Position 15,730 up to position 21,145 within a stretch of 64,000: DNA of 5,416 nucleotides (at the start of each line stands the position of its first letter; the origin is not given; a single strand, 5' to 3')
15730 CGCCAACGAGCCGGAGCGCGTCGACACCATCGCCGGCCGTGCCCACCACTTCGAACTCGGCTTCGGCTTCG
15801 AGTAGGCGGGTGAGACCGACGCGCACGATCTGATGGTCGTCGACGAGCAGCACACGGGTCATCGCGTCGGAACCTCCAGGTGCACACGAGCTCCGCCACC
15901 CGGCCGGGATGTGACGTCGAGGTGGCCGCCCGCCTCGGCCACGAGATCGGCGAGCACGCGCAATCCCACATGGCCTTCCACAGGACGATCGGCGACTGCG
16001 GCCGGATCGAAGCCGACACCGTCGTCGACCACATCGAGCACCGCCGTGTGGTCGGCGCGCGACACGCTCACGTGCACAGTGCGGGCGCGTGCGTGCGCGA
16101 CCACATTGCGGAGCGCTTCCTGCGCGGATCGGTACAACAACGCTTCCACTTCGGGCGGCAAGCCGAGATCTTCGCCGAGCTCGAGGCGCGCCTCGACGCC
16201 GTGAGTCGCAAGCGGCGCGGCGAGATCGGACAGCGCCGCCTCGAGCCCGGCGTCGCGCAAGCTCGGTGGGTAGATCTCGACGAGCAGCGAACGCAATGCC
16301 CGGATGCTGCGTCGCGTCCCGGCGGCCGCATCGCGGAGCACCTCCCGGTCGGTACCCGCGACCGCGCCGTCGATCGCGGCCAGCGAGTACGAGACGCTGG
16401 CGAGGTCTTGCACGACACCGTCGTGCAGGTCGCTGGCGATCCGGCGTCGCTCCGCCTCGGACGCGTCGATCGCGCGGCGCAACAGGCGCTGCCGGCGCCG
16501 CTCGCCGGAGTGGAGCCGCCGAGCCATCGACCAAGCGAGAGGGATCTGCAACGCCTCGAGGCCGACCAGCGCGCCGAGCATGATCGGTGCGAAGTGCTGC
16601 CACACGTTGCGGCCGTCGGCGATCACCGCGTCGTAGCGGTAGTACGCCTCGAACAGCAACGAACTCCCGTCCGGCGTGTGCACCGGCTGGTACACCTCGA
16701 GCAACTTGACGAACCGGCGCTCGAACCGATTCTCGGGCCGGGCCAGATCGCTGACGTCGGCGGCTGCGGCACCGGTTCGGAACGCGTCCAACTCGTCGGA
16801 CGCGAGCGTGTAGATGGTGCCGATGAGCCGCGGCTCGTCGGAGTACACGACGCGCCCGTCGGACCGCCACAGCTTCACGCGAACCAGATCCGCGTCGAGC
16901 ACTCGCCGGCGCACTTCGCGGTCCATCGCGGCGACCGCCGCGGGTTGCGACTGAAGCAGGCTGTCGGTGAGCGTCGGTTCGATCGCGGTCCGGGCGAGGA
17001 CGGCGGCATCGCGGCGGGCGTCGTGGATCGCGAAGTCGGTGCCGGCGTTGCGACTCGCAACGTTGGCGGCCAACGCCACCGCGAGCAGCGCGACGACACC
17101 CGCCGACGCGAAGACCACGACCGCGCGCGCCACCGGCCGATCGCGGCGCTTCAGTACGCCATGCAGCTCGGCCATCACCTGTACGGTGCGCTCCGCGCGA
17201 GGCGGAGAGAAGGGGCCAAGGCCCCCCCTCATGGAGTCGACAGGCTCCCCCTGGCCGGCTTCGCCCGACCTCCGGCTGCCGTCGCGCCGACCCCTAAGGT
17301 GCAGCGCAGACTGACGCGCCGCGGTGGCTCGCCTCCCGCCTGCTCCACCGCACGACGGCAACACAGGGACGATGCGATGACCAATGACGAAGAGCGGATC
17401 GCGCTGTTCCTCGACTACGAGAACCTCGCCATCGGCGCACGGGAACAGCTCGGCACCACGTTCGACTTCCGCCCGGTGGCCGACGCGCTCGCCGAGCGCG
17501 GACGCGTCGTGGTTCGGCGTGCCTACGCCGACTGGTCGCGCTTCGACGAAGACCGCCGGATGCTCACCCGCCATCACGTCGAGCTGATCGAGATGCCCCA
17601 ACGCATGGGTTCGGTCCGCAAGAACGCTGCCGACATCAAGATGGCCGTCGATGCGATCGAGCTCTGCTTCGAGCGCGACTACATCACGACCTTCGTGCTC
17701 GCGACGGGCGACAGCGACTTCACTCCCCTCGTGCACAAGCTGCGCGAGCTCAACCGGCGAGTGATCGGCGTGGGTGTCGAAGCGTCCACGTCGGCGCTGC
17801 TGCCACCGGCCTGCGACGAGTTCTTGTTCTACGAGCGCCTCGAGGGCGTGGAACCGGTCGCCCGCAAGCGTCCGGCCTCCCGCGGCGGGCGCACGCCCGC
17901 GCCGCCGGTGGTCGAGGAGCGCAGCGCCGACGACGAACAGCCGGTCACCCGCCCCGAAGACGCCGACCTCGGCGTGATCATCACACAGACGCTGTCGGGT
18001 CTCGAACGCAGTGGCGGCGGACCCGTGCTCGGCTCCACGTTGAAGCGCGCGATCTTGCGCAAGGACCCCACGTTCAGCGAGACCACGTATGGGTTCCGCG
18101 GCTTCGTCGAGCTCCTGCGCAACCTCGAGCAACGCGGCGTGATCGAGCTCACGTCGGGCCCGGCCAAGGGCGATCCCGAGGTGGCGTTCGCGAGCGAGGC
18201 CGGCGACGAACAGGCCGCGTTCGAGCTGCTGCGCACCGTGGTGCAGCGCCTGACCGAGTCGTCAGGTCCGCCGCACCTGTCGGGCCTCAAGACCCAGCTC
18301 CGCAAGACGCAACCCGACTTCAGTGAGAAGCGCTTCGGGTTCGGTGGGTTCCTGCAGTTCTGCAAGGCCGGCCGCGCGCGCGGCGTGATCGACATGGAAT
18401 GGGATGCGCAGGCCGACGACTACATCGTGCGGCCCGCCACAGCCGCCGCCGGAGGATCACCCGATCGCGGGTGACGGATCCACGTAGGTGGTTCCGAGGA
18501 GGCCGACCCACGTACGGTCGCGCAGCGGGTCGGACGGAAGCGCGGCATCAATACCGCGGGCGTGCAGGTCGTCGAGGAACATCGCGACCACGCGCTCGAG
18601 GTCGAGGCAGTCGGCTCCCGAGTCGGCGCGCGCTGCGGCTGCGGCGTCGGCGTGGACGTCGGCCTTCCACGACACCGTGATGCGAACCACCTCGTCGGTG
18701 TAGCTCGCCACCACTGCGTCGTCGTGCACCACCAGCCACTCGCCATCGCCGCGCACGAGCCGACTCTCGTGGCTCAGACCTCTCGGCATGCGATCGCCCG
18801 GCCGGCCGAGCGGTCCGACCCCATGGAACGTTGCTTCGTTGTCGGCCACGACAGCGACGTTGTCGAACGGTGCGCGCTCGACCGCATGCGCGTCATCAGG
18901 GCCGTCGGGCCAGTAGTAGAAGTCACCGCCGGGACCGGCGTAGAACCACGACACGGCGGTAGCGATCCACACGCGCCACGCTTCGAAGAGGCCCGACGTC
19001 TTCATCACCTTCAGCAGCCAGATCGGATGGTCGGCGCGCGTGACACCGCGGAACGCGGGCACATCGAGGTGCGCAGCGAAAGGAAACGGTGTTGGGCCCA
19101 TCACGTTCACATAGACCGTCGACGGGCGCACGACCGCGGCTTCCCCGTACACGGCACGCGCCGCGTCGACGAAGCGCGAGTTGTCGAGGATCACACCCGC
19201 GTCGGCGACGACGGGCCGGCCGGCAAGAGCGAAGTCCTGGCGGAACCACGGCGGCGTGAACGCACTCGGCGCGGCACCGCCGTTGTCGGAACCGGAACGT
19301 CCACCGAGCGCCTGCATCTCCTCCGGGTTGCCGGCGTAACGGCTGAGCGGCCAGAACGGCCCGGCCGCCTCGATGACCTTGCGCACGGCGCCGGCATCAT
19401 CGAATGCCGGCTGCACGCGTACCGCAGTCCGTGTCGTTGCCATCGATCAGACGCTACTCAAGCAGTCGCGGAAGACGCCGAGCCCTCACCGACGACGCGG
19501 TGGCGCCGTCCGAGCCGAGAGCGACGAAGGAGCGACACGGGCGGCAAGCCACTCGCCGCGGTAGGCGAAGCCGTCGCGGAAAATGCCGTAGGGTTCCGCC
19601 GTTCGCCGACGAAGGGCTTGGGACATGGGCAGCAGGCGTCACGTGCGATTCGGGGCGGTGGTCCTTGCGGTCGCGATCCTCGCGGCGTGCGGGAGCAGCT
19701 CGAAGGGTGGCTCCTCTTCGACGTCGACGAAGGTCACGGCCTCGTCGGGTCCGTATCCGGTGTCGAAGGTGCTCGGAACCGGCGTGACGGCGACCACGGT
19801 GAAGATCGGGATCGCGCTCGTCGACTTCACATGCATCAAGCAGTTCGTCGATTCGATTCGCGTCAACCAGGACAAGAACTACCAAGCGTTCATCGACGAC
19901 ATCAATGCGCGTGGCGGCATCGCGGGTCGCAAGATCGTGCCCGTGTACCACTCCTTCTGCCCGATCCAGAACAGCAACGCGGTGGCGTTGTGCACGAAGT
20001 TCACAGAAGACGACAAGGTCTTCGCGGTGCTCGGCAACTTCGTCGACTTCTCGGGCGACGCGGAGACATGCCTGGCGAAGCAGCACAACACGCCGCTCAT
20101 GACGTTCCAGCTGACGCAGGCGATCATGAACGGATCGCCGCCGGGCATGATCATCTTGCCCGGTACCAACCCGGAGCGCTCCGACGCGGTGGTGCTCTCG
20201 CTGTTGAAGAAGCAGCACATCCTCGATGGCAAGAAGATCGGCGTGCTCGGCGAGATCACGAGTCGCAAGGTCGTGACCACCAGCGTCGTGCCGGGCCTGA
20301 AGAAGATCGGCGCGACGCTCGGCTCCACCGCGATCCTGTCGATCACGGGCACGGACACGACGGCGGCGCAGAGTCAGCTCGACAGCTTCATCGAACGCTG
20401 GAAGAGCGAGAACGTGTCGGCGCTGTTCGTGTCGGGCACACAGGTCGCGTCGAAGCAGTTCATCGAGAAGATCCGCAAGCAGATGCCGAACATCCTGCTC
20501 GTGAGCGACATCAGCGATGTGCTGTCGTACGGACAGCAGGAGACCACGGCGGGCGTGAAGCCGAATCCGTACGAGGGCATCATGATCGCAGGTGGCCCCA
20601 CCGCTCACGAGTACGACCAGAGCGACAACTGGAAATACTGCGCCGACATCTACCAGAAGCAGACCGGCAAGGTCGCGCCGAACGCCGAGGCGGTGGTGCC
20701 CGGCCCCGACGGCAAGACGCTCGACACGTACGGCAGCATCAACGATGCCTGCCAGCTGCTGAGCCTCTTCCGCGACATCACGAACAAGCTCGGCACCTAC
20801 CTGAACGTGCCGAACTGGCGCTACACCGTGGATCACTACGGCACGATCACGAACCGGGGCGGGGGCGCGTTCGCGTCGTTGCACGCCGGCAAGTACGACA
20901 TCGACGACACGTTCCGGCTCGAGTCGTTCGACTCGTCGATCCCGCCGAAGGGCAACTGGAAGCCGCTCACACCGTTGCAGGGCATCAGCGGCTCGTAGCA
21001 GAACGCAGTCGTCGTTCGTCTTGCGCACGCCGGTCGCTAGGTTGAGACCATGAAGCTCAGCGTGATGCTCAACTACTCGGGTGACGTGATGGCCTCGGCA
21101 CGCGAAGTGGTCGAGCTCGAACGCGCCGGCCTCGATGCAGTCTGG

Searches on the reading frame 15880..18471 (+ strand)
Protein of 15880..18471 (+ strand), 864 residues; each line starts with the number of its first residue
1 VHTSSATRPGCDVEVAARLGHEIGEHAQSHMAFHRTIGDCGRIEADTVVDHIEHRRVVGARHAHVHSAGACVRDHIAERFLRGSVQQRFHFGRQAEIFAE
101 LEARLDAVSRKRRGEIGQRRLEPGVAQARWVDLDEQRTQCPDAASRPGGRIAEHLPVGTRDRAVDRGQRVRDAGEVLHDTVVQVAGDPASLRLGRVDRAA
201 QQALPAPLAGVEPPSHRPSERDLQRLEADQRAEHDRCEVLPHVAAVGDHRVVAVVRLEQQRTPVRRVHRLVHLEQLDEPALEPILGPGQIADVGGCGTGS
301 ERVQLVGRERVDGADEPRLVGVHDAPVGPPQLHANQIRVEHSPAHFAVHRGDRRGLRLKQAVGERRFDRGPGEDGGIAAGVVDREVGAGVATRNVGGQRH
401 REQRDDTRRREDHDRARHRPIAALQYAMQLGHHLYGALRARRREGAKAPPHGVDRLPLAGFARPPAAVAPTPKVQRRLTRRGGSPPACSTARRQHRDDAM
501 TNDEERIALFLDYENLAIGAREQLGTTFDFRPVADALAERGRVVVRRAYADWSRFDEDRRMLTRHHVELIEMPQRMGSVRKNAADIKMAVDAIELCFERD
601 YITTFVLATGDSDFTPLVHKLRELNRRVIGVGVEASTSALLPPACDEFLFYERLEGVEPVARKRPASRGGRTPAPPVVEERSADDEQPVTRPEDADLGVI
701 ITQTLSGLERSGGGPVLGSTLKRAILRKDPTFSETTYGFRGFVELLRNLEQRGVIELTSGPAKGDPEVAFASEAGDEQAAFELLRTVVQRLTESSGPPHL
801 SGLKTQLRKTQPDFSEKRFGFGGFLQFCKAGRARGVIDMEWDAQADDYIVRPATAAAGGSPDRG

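Call 47: search_protein_families(library=pfam, max_evalue=0.00001, proteins=[window:15880-18471:+])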
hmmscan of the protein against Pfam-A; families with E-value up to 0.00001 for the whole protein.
window:15880-18471:+ (864 aa): 2 families
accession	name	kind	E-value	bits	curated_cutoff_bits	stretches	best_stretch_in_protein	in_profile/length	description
PF01936.24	NYN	-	3.2e-33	115.7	24.2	1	506-651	1-144/145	NYN domain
PF12872.13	OST-HTH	-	9.8e-09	35.4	23.8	0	710-751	15-57/71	OST-HTH/LOTUS domain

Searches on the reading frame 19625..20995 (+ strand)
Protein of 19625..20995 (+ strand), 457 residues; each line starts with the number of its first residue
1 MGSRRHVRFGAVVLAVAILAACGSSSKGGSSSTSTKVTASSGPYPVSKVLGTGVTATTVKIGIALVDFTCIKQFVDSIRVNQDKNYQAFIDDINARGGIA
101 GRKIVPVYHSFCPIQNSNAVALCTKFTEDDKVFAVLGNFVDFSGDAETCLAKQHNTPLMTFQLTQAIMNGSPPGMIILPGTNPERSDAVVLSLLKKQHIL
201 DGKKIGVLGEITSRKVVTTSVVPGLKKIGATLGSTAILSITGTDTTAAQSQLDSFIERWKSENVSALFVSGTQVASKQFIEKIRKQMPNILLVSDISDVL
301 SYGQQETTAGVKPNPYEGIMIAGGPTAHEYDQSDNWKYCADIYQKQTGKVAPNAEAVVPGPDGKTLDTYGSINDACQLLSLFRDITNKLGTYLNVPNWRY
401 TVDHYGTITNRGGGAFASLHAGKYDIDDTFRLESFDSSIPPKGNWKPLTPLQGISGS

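Call 47: search_protein_families(library=pfam, max_evalue=0.00001, proteins=[window:19625-20995:+])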
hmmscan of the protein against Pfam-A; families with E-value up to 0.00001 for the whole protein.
window:19625-20995:+ (457 aa): 1 family
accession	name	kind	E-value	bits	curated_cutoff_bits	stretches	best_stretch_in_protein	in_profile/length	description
PF13458.12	Peripla_BP_6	-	1e-10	42.3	31.7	1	86-354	25-277/343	Periplasmic binding protein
